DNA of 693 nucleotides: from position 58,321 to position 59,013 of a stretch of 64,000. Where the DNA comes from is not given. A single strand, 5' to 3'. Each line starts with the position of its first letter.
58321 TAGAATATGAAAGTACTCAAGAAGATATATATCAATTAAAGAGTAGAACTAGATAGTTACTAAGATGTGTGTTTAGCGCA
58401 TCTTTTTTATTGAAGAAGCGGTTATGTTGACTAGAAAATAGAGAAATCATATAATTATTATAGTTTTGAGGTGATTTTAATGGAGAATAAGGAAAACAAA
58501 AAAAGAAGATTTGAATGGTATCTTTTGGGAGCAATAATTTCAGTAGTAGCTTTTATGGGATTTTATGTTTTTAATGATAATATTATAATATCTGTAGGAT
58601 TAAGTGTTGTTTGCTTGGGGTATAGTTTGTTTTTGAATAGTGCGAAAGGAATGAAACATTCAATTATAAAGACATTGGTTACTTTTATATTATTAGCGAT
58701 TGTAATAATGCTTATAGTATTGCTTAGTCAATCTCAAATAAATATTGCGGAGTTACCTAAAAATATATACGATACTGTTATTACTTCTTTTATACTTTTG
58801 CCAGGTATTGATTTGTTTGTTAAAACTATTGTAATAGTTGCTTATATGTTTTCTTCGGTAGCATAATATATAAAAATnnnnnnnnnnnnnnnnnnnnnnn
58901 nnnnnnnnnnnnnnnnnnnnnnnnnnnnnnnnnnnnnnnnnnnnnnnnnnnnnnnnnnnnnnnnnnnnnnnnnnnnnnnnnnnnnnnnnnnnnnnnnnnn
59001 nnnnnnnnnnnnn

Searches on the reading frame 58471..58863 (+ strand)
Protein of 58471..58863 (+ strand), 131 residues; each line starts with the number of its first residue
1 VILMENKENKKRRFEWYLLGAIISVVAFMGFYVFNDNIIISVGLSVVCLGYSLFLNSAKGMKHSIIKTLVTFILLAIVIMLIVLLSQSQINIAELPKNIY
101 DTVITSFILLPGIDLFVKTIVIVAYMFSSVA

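Call 76: search_protein_families(library=pfam, proteins=[window:58471-58863:+], max_evalue=0.01)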
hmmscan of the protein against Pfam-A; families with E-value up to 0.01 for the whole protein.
window:58471-58863:+ (131 aa): 1 family
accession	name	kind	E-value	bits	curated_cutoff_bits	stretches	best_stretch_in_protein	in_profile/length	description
PF01694.28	Rhomboid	-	0.0036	17.9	22.6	1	4-86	34-116/143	Rhomboid domain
